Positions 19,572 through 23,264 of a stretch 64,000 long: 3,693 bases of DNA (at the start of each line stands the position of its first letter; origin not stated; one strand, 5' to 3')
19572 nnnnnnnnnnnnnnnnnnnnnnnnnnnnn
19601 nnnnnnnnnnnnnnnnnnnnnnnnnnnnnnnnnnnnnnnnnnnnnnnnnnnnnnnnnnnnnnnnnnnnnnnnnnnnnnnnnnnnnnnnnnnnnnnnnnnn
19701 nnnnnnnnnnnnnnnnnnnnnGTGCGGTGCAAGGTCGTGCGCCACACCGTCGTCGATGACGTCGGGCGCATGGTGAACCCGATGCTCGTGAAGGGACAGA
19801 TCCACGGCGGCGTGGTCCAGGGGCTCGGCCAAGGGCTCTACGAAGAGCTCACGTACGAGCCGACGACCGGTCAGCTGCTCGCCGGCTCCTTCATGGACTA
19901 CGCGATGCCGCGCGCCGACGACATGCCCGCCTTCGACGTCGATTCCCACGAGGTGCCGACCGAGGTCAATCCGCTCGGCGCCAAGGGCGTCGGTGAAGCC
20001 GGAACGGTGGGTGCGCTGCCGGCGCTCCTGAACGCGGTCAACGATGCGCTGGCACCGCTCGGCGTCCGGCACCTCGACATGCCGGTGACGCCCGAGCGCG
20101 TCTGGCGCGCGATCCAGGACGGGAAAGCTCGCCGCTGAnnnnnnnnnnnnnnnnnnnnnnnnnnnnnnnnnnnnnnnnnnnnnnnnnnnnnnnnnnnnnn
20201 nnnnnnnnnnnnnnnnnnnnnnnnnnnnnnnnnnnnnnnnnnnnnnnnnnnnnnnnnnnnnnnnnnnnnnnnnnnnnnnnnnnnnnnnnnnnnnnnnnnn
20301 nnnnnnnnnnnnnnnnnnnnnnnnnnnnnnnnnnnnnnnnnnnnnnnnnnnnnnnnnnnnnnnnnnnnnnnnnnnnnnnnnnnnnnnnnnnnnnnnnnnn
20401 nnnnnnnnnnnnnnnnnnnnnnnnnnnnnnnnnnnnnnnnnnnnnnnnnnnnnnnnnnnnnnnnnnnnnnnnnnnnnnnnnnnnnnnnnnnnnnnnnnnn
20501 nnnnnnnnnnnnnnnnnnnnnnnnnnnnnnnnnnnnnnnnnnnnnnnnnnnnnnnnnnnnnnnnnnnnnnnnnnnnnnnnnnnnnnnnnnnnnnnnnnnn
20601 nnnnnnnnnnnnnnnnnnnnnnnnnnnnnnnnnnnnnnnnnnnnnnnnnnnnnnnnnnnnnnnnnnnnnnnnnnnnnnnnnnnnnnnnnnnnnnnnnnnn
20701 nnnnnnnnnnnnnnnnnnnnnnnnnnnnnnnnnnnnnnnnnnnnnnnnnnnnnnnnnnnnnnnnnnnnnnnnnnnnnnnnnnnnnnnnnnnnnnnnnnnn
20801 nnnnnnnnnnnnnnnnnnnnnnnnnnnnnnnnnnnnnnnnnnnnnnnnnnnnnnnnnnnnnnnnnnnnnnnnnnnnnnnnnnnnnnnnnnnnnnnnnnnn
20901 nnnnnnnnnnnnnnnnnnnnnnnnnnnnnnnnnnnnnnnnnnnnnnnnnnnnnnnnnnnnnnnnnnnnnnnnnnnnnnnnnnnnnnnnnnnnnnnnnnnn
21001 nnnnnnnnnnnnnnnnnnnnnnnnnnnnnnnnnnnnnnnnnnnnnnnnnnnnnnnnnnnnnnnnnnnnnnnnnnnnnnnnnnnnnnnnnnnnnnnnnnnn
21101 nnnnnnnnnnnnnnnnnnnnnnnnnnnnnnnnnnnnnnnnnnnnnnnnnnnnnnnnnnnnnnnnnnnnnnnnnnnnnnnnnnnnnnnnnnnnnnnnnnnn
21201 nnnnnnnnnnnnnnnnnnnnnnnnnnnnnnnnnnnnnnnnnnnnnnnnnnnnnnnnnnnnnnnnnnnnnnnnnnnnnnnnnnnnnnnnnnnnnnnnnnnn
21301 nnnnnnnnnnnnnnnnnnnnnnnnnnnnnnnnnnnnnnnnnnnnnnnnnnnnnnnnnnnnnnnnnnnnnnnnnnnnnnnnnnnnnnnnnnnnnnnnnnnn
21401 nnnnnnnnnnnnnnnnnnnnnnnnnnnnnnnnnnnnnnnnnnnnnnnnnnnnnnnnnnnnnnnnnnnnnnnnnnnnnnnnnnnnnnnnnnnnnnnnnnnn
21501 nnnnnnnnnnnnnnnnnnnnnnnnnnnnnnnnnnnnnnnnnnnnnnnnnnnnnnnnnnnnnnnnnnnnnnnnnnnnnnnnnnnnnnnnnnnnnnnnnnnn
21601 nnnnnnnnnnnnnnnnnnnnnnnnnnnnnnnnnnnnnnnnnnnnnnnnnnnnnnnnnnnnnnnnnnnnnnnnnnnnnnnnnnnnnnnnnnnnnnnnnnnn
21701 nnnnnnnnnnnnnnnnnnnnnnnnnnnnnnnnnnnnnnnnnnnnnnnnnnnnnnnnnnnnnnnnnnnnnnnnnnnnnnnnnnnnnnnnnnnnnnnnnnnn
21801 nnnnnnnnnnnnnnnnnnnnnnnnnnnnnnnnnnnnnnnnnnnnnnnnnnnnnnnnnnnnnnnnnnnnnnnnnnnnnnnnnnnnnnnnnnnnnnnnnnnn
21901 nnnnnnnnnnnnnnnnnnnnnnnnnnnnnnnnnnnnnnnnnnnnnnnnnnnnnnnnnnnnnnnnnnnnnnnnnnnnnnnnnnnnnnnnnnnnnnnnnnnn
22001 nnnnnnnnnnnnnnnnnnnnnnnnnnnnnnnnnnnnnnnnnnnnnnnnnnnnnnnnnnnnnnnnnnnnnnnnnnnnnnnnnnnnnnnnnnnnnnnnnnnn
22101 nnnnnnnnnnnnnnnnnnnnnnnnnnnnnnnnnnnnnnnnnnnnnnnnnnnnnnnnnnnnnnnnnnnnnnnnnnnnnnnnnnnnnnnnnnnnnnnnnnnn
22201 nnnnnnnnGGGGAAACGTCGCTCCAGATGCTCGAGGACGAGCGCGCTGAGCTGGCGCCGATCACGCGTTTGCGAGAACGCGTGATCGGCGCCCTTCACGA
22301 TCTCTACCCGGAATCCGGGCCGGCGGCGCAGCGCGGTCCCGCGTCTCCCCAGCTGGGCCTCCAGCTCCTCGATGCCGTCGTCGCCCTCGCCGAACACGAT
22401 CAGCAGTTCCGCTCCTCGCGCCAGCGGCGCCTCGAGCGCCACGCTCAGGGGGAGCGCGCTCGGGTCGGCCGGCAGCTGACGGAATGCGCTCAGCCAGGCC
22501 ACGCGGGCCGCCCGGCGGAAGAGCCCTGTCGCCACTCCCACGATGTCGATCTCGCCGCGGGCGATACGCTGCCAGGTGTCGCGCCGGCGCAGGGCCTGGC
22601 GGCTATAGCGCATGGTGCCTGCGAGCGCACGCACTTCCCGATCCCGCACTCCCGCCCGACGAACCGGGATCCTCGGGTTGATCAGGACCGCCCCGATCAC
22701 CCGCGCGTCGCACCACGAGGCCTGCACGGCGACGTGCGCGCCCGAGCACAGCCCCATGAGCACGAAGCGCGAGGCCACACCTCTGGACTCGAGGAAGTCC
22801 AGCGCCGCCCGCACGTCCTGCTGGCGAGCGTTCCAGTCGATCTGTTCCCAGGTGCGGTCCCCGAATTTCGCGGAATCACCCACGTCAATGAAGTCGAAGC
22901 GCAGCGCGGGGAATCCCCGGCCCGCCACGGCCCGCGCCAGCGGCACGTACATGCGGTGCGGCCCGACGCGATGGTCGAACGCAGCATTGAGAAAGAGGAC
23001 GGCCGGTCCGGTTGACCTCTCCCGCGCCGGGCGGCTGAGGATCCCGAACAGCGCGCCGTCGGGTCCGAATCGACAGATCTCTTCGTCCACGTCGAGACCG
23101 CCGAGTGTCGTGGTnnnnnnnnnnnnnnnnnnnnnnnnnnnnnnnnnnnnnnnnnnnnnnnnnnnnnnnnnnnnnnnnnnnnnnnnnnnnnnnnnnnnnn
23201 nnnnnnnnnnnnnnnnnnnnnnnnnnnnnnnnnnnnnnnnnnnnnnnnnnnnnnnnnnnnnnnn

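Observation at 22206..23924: Single polypeptide fusing a hydrolase-2-like and a hydrolase-1-like domain, with Ser and Cys nucleophile elbows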

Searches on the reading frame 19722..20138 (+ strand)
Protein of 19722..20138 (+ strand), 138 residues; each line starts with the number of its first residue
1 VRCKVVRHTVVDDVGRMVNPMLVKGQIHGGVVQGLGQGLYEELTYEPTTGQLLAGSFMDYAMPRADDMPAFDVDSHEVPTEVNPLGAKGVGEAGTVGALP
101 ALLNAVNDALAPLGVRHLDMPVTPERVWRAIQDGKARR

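Call 8: search_protein_families(library=pfam, proteins=[window:19722-20138:+], max_evalue=0.001)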
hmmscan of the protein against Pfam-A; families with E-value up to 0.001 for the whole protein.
window:19722-20138:+ (138 aa): 1 family
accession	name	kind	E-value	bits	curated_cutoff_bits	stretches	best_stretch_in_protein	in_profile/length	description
PF20256.3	MoCoBD_2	-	3.9e-26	92.6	27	1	3-69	218-283/283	Molybdopterin cofactor-binding domain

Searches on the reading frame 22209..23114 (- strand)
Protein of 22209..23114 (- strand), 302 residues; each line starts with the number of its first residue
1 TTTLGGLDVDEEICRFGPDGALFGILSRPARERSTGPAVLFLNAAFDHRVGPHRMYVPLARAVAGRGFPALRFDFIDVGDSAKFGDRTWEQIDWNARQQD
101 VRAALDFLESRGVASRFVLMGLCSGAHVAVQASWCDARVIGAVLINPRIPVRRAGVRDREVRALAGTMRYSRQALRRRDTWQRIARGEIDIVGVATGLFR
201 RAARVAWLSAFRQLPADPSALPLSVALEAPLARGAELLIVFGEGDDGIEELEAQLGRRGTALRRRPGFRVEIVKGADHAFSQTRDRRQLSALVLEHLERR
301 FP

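Call 28: find_homologous_proteins(query=window:22209-23114:-)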
Query seq(302 aa) (302 aa): 71 proteins with E <= 0.001 among 8000 candidates.
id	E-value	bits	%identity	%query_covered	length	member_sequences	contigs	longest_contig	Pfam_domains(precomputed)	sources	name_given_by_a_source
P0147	1.7e-78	282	71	67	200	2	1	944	PF12697.14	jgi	-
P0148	7.0e-37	145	35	96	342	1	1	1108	PF00561.27,PF12146.16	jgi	jgi:pimeloyl-ACP methyl ester carboxylesterase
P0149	1.0e-36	145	36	96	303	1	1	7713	PF12146.16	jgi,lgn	-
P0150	1.9e-34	137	36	95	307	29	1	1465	PF12697.14,PF00561.27,PF12146.16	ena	-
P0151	7.6e-34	135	37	96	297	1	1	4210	PF12697.14,PF00561.27,PF12146.16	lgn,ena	-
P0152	1.0e-32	131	35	93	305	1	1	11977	PF12697.14,PF00561.27,PF12146.16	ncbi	-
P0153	1.6e-32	131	36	96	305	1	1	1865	-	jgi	jgi:hypothetical protein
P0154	3.3e-32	130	32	97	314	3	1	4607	PF12697.14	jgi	jgi:pimeloyl-ACP methyl ester carboxylesterase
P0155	6.1e-32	129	35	91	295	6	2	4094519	PF12697.14,PF00561.27,PF12146.16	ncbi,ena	-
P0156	6.4e-32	129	37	94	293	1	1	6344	PF12697.14,PF00561.27,PF12146.16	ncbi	-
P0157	1.4e-30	125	36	94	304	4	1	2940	PF00561.27,PF12146.16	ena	-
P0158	2.8e-30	124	35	94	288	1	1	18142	PF12697.14,PF00561.27,PF12146.16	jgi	-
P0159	9.0e-30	122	36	90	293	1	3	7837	PF12697.14,PF00561.27,PF12146.16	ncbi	-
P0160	1.9e-29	121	36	97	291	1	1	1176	PF12697.14,PF00561.27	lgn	-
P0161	3.4e-29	120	34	90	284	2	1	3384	PF00561.27,PF12146.16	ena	-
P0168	3.7e-27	113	37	97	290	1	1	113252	PF12697.14,PF00561.27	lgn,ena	-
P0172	1.8e-26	111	33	93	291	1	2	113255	PF12146.16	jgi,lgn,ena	-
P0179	9.2e-26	109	32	97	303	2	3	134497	PF12697.14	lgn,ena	-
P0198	1.1e-18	85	36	86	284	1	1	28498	PF02129.25,PF20408.5,PF12697.14,PF01738.25,PF00561.27,PF12146.16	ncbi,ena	-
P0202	5.9e-18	83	31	91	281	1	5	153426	PF00561.27,PF12146.16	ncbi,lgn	-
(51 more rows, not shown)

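Call 30: search_protein_families(library=ncbifam, proteins=[P0149, P0151, P0152, P0155, P0158, P0168, P0172, P0179, P0198, P0202], max_evalue=1e-10)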
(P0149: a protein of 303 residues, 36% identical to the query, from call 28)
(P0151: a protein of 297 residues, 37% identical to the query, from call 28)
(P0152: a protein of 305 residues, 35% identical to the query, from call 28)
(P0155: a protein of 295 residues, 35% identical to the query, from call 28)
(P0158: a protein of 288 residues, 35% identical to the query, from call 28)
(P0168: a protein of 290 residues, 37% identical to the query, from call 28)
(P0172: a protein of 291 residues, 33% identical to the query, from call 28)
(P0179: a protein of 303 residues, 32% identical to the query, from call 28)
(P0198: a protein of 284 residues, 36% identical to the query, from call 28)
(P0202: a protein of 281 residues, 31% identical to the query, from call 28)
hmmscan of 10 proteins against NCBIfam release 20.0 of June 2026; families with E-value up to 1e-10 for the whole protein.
P0149 (303 aa): 1 family
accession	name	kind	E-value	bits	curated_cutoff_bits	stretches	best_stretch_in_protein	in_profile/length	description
TIGR03100.1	hydr1_PEP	hypoth_equivalog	1.1e-23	83.9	168.45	1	7-281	7-272/274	hydrolase 1, exosortase A system-associated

P0151 (297 aa): 1 family
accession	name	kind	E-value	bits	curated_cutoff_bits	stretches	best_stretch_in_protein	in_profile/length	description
TIGR03100.1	hydr1_PEP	hypoth_equivalog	5e-24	85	168.45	1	3-279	2-272/274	hydrolase 1, exosortase A system-associated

P0152 (305 aa): 1 family
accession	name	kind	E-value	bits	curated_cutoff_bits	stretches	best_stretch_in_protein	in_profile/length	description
TIGR03100.1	hydr1_PEP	hypoth_equivalog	9e-30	103.9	168.45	1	10-300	2-271/274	hydrolase 1, exosortase A system-associated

P0155 (295 aa): 1 family
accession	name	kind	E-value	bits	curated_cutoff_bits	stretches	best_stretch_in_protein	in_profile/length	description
TIGR03100.1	hydr1_PEP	hypoth_equivalog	1.4e-22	80.3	168.45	1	13-282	11-273/274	hydrolase 1, exosortase A system-associated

P0158 (288 aa): 1 family
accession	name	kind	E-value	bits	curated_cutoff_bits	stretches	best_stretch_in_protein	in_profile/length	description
TIGR03100.1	hydr1_PEP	hypoth_equivalog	1.3e-27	96.8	168.45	1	4-284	3-272/274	hydrolase 1, exosortase A system-associated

P0168 (290 aa): 1 family
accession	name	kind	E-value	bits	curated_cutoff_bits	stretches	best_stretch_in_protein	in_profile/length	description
TIGR03100.1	hydr1_PEP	hypoth_equivalog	3.2e-32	111.9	168.45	1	11-278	11-272/274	hydrolase 1, exosortase A system-associated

P0172 (291 aa): 1 family
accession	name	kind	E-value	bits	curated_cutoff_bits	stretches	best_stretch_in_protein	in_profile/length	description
TIGR03100.1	hydr1_PEP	hypoth_equivalog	1.5e-25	90.1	168.45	1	10-278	10-271/274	hydrolase 1, exosortase A system-associated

P0179 (303 aa): 1 family
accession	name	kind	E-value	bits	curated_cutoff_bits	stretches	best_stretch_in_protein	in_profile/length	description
TIGR03100.1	hydr1_PEP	hypoth_equivalog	1.4e-23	83.6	168.45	1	12-278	12-273/274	hydrolase 1, exosortase A system-associated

P0198 (284 aa): 1 family
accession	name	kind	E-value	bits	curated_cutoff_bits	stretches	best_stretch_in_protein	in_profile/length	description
TIGR03100.1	hydr1_PEP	hypoth_equivalog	5.1e-34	117.8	168.45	1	3-277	1-273/274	hydrolase 1, exosortase A system-associated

P0202 (281 aa): 1 family
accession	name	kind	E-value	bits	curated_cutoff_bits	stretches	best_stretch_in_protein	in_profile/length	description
TIGR03100.1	hydr1_PEP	hypoth_equivalog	8.7e-17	61.3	168.45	1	28-138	27-135/274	hydrolase 1, exosortase A system-associated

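Call 55: find_encoding_contigs(protein=P0155, flank=10000, max_places=1)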
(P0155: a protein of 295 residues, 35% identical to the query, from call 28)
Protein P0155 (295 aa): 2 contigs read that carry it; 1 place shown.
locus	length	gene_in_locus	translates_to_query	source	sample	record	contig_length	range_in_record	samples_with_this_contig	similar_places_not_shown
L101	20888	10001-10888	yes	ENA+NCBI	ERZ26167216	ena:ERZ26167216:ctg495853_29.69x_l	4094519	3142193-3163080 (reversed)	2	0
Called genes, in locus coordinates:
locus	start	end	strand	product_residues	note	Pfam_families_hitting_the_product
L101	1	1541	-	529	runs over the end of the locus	PF01663:Phosphodiest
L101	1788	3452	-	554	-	-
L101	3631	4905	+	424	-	PF00501:AMP-binding (weak)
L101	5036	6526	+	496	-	PF22483:Mu-transpos_C_2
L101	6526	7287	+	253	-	PF01695:IstB_IS21, PF00308:Bac_DnaA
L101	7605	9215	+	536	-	PF00501:AMP-binding, PF13193:AMP-binding_C, PF00550:PP-binding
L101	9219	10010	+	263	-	PF12697:Abhydrolase_6 (weak), PF12146:Hydrolase_4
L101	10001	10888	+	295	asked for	PF00561:Abhydrolase_1, PF12146:Hydrolase_4, PF12697:Abhydrolase_6 (weak)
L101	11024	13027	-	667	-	PF13727:CoA_binding_3, PF00106:adh_short (faint), PF01073:3Beta_HSD (weak), PF01370:Epimerase, PF02719:Polysacc_synt_2, PF04321:RmlD_sub_bind, PF08659:KR (weak), PF16363:GDP_Man_Dehyd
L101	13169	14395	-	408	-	PF01041:DegT_DnrJ_EryC1, PF00266:Aminotran_5 (faint), PF01053:Cys_Met_Meta_PP (weak), PF01212:Beta_elim_lyase (weak)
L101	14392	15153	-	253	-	PF02397:Bac_transf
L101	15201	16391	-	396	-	PF17210:SdrD_B (faint), PF22904:NOMO1-like_2nd (faint), PF13620:CarboxypepD_reg (weak)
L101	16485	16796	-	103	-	PF13620:CarboxypepD_reg, PF13715:CarbopepD_reg_2 (weak)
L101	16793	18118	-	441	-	PF13620:CarboxypepD_reg (weak), PF13715:CarbopepD_reg_2 (faint), PF22904:NOMO1-like_2nd (faint), PF17210:SdrD_B (faint), PF14686:fn3_3 (faint), PF13620:CarboxypepD_reg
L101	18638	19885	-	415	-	PF04932:Wzy_C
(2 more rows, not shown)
